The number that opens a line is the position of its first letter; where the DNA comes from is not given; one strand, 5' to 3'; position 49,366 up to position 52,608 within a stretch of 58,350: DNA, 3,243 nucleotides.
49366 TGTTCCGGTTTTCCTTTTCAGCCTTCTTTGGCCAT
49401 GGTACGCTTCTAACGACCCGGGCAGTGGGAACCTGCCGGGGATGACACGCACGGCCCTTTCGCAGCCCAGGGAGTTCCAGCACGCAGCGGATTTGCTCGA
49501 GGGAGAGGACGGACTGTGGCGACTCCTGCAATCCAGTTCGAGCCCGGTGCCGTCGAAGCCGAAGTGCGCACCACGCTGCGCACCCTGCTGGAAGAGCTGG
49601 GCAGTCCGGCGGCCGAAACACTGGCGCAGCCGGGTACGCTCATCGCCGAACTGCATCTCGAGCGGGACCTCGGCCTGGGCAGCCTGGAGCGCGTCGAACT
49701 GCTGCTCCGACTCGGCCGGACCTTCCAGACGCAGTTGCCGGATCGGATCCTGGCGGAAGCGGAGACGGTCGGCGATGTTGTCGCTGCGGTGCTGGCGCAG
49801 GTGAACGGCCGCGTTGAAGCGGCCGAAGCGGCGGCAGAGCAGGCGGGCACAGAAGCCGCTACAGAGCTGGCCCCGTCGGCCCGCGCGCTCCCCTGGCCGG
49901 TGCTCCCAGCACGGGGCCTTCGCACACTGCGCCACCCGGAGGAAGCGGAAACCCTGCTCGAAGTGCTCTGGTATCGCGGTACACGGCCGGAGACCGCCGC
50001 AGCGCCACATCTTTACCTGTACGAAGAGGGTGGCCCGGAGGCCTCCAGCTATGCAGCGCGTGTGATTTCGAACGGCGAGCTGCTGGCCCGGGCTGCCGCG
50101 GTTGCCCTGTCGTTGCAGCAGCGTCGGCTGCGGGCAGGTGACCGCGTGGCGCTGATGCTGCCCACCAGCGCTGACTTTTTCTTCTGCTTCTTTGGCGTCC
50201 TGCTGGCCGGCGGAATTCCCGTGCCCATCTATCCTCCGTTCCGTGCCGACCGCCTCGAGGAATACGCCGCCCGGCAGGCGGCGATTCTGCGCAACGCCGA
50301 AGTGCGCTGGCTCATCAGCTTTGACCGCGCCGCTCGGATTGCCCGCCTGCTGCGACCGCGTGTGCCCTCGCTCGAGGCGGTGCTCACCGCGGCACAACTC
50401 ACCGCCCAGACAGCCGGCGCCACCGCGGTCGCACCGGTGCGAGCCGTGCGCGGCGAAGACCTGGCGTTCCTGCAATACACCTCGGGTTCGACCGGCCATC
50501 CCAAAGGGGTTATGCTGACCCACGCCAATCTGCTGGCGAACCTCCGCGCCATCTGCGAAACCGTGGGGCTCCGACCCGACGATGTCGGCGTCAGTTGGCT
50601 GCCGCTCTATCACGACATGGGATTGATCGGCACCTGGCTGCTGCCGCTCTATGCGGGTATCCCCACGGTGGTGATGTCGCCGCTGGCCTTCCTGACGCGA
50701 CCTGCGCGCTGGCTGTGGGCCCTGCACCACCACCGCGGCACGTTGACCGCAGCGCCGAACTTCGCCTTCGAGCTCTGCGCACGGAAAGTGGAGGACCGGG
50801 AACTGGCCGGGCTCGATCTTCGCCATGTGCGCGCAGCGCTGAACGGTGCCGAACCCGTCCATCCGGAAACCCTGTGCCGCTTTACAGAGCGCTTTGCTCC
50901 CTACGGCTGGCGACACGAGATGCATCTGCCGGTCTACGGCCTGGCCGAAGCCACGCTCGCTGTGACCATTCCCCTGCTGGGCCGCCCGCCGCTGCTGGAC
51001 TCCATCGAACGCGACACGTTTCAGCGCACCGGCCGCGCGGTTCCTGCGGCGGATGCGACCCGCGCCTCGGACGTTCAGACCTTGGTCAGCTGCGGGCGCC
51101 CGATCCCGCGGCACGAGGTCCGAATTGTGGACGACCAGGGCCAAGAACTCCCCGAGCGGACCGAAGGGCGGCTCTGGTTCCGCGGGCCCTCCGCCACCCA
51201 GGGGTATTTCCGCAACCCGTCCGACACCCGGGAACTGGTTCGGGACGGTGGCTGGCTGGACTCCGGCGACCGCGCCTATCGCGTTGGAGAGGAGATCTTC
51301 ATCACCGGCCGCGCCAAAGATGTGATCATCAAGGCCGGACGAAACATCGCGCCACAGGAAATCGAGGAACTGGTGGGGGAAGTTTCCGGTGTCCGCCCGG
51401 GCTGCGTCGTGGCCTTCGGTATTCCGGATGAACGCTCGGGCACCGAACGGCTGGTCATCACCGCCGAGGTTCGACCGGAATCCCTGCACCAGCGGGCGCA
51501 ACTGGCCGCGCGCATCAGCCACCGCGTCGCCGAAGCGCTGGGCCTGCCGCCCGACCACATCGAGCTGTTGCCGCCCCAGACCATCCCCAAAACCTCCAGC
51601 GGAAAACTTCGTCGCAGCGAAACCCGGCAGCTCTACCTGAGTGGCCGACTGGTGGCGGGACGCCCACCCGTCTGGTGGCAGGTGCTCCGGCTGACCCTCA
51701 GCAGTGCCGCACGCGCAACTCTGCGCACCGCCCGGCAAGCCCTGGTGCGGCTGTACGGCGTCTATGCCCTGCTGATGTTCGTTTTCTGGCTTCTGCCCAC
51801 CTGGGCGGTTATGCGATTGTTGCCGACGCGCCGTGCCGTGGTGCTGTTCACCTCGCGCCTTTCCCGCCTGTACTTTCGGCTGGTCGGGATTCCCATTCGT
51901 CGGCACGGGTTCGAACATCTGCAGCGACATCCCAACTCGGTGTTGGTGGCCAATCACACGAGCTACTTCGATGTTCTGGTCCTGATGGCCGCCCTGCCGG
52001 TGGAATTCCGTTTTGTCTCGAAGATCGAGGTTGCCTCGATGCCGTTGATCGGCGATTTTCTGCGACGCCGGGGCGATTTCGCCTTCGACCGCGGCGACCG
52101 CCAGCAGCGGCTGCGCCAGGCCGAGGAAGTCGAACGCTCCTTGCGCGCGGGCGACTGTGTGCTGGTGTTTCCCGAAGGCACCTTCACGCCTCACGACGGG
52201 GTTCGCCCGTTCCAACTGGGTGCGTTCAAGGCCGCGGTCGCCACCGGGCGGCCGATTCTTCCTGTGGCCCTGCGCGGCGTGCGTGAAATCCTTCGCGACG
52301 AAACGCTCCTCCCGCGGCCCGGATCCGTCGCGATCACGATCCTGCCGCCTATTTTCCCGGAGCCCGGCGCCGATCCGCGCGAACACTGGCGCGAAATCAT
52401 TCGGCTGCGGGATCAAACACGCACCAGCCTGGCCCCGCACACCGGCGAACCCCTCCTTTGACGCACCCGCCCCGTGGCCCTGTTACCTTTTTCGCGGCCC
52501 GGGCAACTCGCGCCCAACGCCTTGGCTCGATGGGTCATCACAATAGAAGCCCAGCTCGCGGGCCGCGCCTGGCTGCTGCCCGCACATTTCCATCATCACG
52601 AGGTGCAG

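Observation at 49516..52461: Self-contained ACP / fatty-acyl-AMP ligase / TM / AGPAT fusion protein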

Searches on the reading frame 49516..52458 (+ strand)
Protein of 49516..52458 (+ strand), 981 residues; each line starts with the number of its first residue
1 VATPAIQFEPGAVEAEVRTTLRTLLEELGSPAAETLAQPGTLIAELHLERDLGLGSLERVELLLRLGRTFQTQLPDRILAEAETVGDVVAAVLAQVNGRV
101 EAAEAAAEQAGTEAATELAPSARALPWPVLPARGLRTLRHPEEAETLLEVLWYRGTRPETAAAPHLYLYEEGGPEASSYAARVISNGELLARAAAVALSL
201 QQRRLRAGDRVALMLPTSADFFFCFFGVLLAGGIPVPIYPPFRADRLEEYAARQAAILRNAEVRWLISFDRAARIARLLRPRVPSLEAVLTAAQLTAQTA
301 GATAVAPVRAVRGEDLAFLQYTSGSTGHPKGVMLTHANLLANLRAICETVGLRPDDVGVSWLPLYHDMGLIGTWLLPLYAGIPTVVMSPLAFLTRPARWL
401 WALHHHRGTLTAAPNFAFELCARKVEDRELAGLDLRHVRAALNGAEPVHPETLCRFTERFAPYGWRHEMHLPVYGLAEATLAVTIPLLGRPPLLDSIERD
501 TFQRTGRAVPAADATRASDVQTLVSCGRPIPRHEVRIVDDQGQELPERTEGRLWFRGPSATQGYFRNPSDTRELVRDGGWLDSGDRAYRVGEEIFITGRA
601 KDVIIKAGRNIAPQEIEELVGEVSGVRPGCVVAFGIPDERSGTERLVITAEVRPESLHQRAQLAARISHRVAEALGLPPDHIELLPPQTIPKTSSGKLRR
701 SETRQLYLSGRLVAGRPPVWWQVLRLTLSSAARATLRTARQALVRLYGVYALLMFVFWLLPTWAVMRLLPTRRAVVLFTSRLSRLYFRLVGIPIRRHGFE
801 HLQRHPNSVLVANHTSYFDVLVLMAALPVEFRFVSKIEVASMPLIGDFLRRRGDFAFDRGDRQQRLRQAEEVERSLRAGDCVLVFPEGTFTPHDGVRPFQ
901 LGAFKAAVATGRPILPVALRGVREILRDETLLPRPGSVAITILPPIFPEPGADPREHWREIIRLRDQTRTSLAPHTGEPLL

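Call 3: search_protein_families(library=pfam, proteins=[window:49516-52458:+], max_evalue=0.01)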
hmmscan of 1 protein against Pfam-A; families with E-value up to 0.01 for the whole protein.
window:49516-52458:+ (981 aa): 5 families
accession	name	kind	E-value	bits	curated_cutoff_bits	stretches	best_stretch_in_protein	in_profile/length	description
PF00501.34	AMP-binding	-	1.3e-71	241.8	29.9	1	181-565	19-384/384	AMP-binding enzyme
PF01553.26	Acyltransferase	-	3.6e-29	101.7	23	1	794-919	2-131/132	Acyltransferase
PF00550.31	PP-binding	-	1e-06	29.3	20.8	1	48-92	24-67/67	Phosphopantetheine attachment site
PF14535.12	AMP-binding_C_2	-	4.8e-05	24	25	1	608-700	1-91/96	AMP-binding enzyme C-terminal domain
PF13193.12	AMP-binding_C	-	0.00034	21.9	24.5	1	615-697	1-76/76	AMP-binding enzyme C-terminal domain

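Call 4: search_protein_families(library=ncbifam, proteins=[window:49516-52458:+], max_evalue=0.01)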
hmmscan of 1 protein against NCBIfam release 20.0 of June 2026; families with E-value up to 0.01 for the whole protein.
window:49516-52458:+ (981 aa): 117 families (the best 25 are shown)
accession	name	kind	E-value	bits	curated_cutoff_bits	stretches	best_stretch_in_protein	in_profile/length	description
NF006624.1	PRK09192.1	subfamily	2.9e-132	441.9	600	1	183-711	44-564/567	fatty acyl-AMP ligase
NF005850.0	PRK07768.1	subfamily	1.1e-124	416.6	572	1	184-706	30-542/545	long-chain-fatty-acid--CoA ligase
NF004282.0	PRK05691.1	subfamily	5.4e-118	394.4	4090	1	181-712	38-563/4334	non-ribosomal peptide synthase/polyketide synthase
NF004509.1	PRK05850.1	subfamily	1.2e-100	337.5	775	1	187-709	41-570/578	fatty-acid--AMP ligase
NF040633.1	FadD32_Coryne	exception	2.2e-92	310.3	875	1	185-707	64-612/614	FadD32-like long-chain-fatty-acid--AMP ligase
NF009124.0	PRK12476.1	subfamily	1.5e-91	307.4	922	1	184-712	69-609/612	fatty acyl-AMP ligase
NF038337.1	FAAL_FadD21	exception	6.6e-90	302.2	1100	1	185-708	40-570/579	fatty-acid--AMP ligase FAAL21/FadD21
NF038339.3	FAAL_FadD32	equivalog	3.4e-89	299.7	975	1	185-716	54-617/625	long-chain-fatty-acid--AMP ligase FadD32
NF004510.0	PRK05851.1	equivalog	1.8e-87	293.6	621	1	186-705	34-518/525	long-chain-fatty acid--ACP ligase MbtM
NF038338.1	FAAL_FadD28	exception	5.5e-76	256.1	1100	1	186-705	41-568/580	fatty-acid--AMP ligase FAAL28/FadD28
NF004837.0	PRK06187.1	subfamily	6.4e-67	226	476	1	177-709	27-524/531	long-chain-fatty-acid--CoA ligase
NF006386.0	PRK08633.1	equivalog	7.7e-61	206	1221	2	183-706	641-1140/1147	acyl-[ACP]--phospholipid O-acyltransferase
NF005702.0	PRK07514.1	subfamily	2.6e-49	167.9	558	1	181-707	27-500/506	malonyl-CoA synthase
TIGR01733.1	AA-adenyl-dom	subfamily_domain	5.1e-46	157.3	317.4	1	187-629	3-407/409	amino acid adenylation domain-containing protein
NF004758.0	PRK06087.1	equivalog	3.3e-45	154.5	736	2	526-705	358-533/548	medium-chain fatty-acid--CoA ligase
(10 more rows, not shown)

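Call 6: find_homologous_proteins(query=window:49516-52458:+, max_evalue=1e-10)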
Query window:49516-52458:+ (981 aa): 8000 proteins with E <= 1e-10 among 8000 candidates; the best 120 are listed.
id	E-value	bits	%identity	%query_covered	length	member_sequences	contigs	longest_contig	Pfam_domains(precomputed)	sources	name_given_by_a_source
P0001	0.0e+0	2186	100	100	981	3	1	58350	PF00550.32,PF00501.35,PF01553.27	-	-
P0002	0.0e+0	1982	91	100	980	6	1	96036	PF00550.32,PF00501.35,PF01553.27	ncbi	-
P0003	0.0e+0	1978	91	100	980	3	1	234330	PF00550.32,PF00501.35,PF13193.13,PF01553.27,PF14535.13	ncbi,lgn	-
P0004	0.0e+0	1714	77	100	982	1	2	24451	PF00501.35,PF01553.27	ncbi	-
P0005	0.0e+0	1242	62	100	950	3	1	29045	PF00550.32,PF00501.35,PF01553.27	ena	-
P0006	0.0e+0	1214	60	100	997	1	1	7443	PF00550.32,PF00501.35,PF01553.27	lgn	-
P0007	0.0e+0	1210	60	99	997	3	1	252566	PF00501.35,PF13193.13,PF01553.27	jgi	jgi:1-acyl-sn-glycerol-3-phosphate acyltransferase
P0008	0.0e+0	1209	60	100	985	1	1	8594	PF00550.32,PF00501.35,PF01553.27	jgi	jgi:fatty-acyl-CoA synthase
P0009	0.0e+0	1190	59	100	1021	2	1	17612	PF00550.32,PF00501.35,PF01553.27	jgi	jgi:fatty-acyl-CoA synthase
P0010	0.0e+0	1159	58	100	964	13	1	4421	PF00550.32,PF00501.35,PF01553.27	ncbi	-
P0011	0.0e+0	1143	58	100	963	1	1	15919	PF00550.32,PF00501.35,PF01553.27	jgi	jgi:1-acyl-sn-glycerol-3-phosphate acyltransferase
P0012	0.0e+0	1138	57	100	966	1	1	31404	PF00550.32,PF00501.35,PF01553.27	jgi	-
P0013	0.0e+0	1137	57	100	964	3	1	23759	PF00550.32,PF00501.35,PF01553.27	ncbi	-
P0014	0.0e+0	1137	59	98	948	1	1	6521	PF00501.35,PF23024.2,PF01553.27,PF14535.13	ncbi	-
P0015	0.0e+0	1136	57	100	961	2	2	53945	PF00550.32,PF00501.35,PF01553.27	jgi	-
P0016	0.0e+0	1127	56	100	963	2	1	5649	PF00501.35,PF01553.27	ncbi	-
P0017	0.0e+0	1125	58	100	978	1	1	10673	PF00501.35,PF13193.13,PF01553.27,PF14535.13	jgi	-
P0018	0.0e+0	1119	55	100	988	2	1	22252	PF00501.35,PF01553.27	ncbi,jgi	-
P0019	0.0e+0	1118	57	100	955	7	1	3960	PF00550.32,PF00501.35,PF01553.27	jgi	jgi:fatty-acyl-CoA synthase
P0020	0.0e+0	1118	57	100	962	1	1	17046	PF00550.32,PF00501.35,PF01553.27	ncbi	-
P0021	0.0e+0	1117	56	100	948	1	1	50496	PF00550.32,PF00501.35,PF01553.27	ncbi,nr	ncbi:MAG: AMP-binding protein [Acidobacteria bacterium]|nr:AMP-binding protein [Acidobacteriota bact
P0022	0.0e+0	1115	57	100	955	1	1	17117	PF00550.32,PF00501.35,PF01553.27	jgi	jgi:1-acyl-sn-glycerol-3-phosphate acyltransferase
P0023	0.0e+0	1114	58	98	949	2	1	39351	PF00550.32,PF00501.35,PF01553.27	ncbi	-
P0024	0.0e+0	1113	57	100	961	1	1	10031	PF00550.32,PF00501.35,PF01553.27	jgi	jgi:1-acyl-sn-glycerol-3-phosphate acyltransferase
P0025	0.0e+0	1112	56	100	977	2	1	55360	PF00501.35,PF01553.27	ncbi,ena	-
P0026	0.0e+0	1107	57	100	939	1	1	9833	PF00550.32,PF00501.35,PF01553.27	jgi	-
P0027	0.0e+0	1106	55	100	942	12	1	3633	PF00550.32,PF00501.35,PF01553.27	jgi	jgi:fatty-acyl-CoA synthase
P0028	0.0e+0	1106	56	100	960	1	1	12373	PF00550.32,PF00501.35,PF01553.27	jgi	-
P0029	0.0e+0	1104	56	100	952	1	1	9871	PF00550.32,PF00501.35,PF01553.27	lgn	-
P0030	0.0e+0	1104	55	100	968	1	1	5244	PF00550.32,PF00501.35,PF01553.27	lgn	-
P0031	0.0e+0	1104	55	100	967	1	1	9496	PF00550.32,PF00501.35,PF23024.2,PF01553.27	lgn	-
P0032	0.0e+0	1104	56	100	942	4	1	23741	PF00550.32,PF00501.35,PF01553.27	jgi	jgi:fatty-acyl-CoA synthase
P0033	0.0e+0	1104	55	100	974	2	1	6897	PF00550.32,PF00501.35,PF01553.27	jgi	jgi:1-acyl-sn-glycerol-3-phosphate acyltransferase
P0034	0.0e+0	1103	56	100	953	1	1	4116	PF00550.32,PF00501.35,PF01553.27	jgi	jgi:1-acyl-sn-glycerol-3-phosphate acyltransferase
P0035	0.0e+0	1100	56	100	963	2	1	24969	PF00501.35,PF01553.27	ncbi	ncbi:MAG: AMP-binding protein [Candidatus Acidiferrales bacterium]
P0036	0.0e+0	1100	56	100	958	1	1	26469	PF00550.32,PF00501.35,PF01553.27,PF14535.13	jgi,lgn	jgi:1-acyl-sn-glycerol-3-phosphate acyltransferase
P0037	0.0e+0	1097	56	100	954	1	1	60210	PF00501.35,PF01553.27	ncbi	-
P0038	0.0e+0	1095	55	98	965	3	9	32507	PF00501.35,PF01553.27,PF14535.13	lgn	-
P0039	0.0e+0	1095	56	100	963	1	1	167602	PF00501.35,PF01553.27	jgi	-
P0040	0.0e+0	1095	56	100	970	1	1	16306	PF00501.35,PF01553.27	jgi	-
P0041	0.0e+0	1094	55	100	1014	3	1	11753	PF00550.32,PF00501.35,PF01553.27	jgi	jgi:1-acyl-sn-glycerol-3-phosphate acyltransferase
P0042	0.0e+0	1094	56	100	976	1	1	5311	PF00501.35,PF01553.27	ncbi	-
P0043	0.0e+0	1093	56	100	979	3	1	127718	PF00550.32,PF00501.35,PF01553.27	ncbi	-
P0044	0.0e+0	1092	54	100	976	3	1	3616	PF00501.35,PF01553.27,PF14535.13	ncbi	-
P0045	0.0e+0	1090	55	98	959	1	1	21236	PF00501.35,PF01553.27,PF14535.13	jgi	-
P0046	0.0e+0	1089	54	100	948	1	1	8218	PF00550.32,PF00501.35,PF01553.27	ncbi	-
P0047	0.0e+0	1088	55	100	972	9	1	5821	PF00550.32,PF00501.35,PF01553.27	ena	-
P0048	0.0e+0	1087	54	100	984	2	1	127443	PF00501.35,PF01553.27,PF14535.13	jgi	jgi:1-acyl-sn-glycerol-3-phosphate acyltransferase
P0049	0.0e+0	1085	53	100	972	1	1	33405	PF00501.35,PF23024.2,PF01553.27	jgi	jgi:fatty-acyl-CoA synthase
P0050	0.0e+0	1085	54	100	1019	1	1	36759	PF00550.32,PF00501.35,PF01553.27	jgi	jgi:1-acyl-sn-glycerol-3-phosphate acyltransferase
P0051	0.0e+0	1083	55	100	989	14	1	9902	PF00550.32,PF00501.35,PF01553.27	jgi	-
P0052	0.0e+0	1083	55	99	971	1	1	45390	PF00550.32,PF00501.35,PF23024.2,PF01553.27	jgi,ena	-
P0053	0.0e+0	1083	54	100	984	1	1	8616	PF00550.32,PF00501.35,PF01553.27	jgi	-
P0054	0.0e+0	1082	56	100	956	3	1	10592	PF00550.32,PF00501.35,PF13193.13,PF01553.27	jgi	jgi:1-acyl-sn-glycerol-3-phosphate acyltransferase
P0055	0.0e+0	1082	56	100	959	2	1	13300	PF00550.32,PF00501.35,PF01553.27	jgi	jgi:fatty-acyl-CoA synthase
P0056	0.0e+0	1081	54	100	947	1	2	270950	PF00550.32,PF00501.35,PF01553.27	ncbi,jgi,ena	-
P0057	0.0e+0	1080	55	99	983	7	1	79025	PF00550.32,PF00501.35,PF01553.27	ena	-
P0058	0.0e+0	1078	54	100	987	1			PF00501.35,PF01553.27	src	-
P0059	0.0e+0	1077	55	100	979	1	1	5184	PF00550.32,PF00501.35,PF01553.27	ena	-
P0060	0.0e+0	1077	57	98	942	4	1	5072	PF00550.32,PF00501.35,PF01553.27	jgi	-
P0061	0.0e+0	1077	56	100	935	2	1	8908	PF00550.32,PF00501.35,PF01553.27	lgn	-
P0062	0.0e+0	1077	54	100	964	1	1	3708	PF00550.32,PF00501.35,PF01553.27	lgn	-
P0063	0.0e+0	1076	54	100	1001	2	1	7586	PF00550.32,PF00501.35,PF01553.27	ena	-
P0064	0.0e+0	1076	55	100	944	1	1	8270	PF00501.35,PF01553.27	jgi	-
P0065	0.0e+0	1076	55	100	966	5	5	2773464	PF00550.32,PF00501.35,PF01553.27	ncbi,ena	-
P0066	0.0e+0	1076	53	100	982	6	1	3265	PF00550.32,PF00501.35,PF01553.27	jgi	-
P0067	0.0e+0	1075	56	100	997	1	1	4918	PF00550.32,PF00501.35,PF01553.27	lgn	-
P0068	0.0e+0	1075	54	100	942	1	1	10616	PF00550.32,PF00501.35,PF01553.27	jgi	jgi:fatty-acyl-CoA synthase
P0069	0.0e+0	1074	55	100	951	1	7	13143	PF00550.32,PF00501.35,PF01553.27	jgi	jgi:acyl carrier protein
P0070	0.0e+0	1074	55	100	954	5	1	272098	PF00550.32,PF00501.35,PF01553.27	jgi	jgi:acyl carrier protein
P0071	0.0e+0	1074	55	100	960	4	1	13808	PF00550.32,PF00501.35,PF01553.27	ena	-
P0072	0.0e+0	1073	55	99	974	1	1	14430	PF00501.35,PF01553.27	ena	-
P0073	0.0e+0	1071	54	100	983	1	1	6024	PF00550.32,PF00501.35,PF01553.27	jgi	jgi:fatty-acyl-CoA synthase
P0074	0.0e+0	1071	54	100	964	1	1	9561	PF00550.32,PF00501.35,PF01553.27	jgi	jgi:1-acyl-sn-glycerol-3-phosphate acyltransferase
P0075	0.0e+0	1070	54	100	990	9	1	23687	PF00501.35,PF01553.27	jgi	jgi:1-acyl-sn-glycerol-3-phosphate acyltransferase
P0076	0.0e+0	1070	55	100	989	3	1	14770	PF00550.32,PF00501.35,PF01553.27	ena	-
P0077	0.0e+0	1069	55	100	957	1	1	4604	PF00550.32,PF00501.35,PF01553.27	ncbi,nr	ncbi:MAG TPA: AMP-binding protein [Candidatus Nitrosotenuis sp.]|nr:AMP-binding protein [Candidatus 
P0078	0.0e+0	1069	55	100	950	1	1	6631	PF00550.32,PF00501.35,PF23024.2,PF01553.27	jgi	jgi:1-acyl-sn-glycerol-3-phosphate acyltransferase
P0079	0.0e+0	1069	55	100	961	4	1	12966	PF00550.32,PF00501.35,PF01553.27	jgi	jgi:1-acyl-sn-glycerol-3-phosphate acyltransferase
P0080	0.0e+0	1069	53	100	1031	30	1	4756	PF00550.32,PF00501.35,PF13193.13,PF01553.27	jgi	-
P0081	0.0e+0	1069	55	100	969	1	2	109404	PF00550.32,PF00501.35,PF01553.27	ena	-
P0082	0.0e+0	1068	54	100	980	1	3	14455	PF00550.32,PF00501.35,PF01553.27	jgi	jgi:acyl carrier protein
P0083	0.0e+0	1067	54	100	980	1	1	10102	PF00550.32,PF00501.35,PF01553.27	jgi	jgi:fatty-acyl-CoA synthase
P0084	0.0e+0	1067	54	99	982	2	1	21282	PF00550.32,PF00501.35,PF01553.27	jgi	-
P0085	0.0e+0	1066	54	98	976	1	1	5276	PF00550.32,PF00501.35,PF01553.27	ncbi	-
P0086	0.0e+0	1066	54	100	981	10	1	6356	PF00550.32,PF00501.35,PF01553.27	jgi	jgi:fatty-acyl-CoA synthase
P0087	0.0e+0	1065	55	100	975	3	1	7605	PF00550.32,PF00501.35,PF01553.27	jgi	jgi:1-acyl-sn-glycerol-3-phosphate acyltransferase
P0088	0.0e+0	1063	51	100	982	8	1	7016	PF00501.35,PF01553.27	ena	-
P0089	0.0e+0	1062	54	100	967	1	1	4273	PF00550.32,PF00501.35,PF01553.27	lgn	-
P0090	0.0e+0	1061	55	99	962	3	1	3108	PF00501.35,PF01553.27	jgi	-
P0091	0.0e+0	1061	54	100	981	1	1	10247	PF00550.32,PF00501.35,PF01553.27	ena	-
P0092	0.0e+0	1060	55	100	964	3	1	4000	PF00550.32,PF00501.35,PF01553.27,PF14535.13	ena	-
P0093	0.0e+0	1059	54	100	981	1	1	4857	PF00550.32,PF00501.35,PF01553.27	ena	-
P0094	0.0e+0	1059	55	100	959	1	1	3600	PF00550.32,PF00501.35,PF01553.27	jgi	jgi:1-acyl-sn-glycerol-3-phosphate acyltransferase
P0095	0.0e+0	1059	53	99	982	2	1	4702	PF00550.32,PF00501.35,PF01553.27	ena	-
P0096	0.0e+0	1059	54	100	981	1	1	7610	PF00550.32,PF00501.35,PF01553.27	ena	-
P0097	0.0e+0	1059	53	100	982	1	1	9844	PF00550.32,PF00501.35,PF01553.27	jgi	jgi:1-acyl-sn-glycerol-3-phosphate acyltransferase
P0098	0.0e+0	1059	54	100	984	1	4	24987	PF00550.32,PF00501.35,PF01553.27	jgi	jgi:1-acyl-sn-glycerol-3-phosphate acyltransferase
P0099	0.0e+0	1058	54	99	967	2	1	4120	PF00550.32,PF00501.35,PF01553.27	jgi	-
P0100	0.0e+0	1058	54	99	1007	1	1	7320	PF00501.35,PF01553.27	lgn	-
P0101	0.0e+0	1057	53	100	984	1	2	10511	PF00550.32,PF00501.35,PF01553.27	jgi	-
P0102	0.0e+0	1057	54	100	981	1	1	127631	PF00550.32,PF00501.35,PF01553.27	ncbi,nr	ncbi:MAG TPA: AMP-binding protein [Candidatus Acidoferrum sp.]|nr:AMP-binding protein [Candidatus Ac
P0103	0.0e+0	1057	53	100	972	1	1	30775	PF00550.32,PF00501.35,PF01553.27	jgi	jgi:1-acyl-sn-glycerol-3-phosphate acyltransferase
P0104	0.0e+0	1057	55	100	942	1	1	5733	PF00501.35,PF01553.27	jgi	jgi:fatty-acyl-CoA synthase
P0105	0.0e+0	1057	54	100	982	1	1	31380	PF00550.32,PF00501.35,PF01553.27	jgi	jgi:1-acyl-sn-glycerol-3-phosphate acyltransferase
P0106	0.0e+0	1056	55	100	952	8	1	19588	PF00550.32,PF00501.35,PF13193.13,PF23024.2,PF01553.27,PF14535.13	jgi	jgi:1-acyl-sn-glycerol-3-phosphate acyltransferase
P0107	0.0e+0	1056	53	100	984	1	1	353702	PF00550.32,PF00501.35,PF01553.27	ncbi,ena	-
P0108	0.0e+0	1056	53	100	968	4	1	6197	PF00501.35,PF01553.27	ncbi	-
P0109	0.0e+0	1056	56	99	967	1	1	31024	PF00550.32,PF00501.35,PF01553.27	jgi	jgi:1-acyl-sn-glycerol-3-phosphate acyltransferase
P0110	0.0e+0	1056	53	100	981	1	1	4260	PF00550.32,PF00501.35,PF01553.27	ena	-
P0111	0.0e+0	1056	55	100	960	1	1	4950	PF00501.35,PF01553.27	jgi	jgi:1-acyl-sn-glycerol-3-phosphate acyltransferase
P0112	0.0e+0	1056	54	100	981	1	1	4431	PF00550.32,PF00501.35,PF01553.27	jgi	jgi:fatty-acyl-CoA synthase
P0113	0.0e+0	1056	54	100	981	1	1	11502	PF00550.32,PF00501.35,PF01553.27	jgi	jgi:fatty-acyl-CoA synthase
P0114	0.0e+0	1056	51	100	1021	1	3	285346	PF00550.32,PF00501.35,PF01553.27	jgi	jgi:1-acyl-sn-glycerol-3-phosphate acyltransferase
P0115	0.0e+0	1056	54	100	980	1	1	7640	PF00550.32,PF00501.35,PF01553.27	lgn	-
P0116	0.0e+0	1055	53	100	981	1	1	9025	PF00550.32,PF00501.35,PF01553.27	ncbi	-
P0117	0.0e+0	1053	54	100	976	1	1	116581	PF00550.32,PF00501.35,PF01553.27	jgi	jgi:fatty-acyl-CoA synthase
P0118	0.0e+0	1053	54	100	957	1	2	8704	PF00550.32,PF00501.35,PF01553.27,PF14535.13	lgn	-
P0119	0.0e+0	1053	54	100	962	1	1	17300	PF00550.32,PF00501.35,PF01553.27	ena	-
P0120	0.0e+0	1053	54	100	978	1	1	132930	PF00550.32,PF00501.35,PF01553.27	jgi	jgi:fatty-acyl-CoA synthase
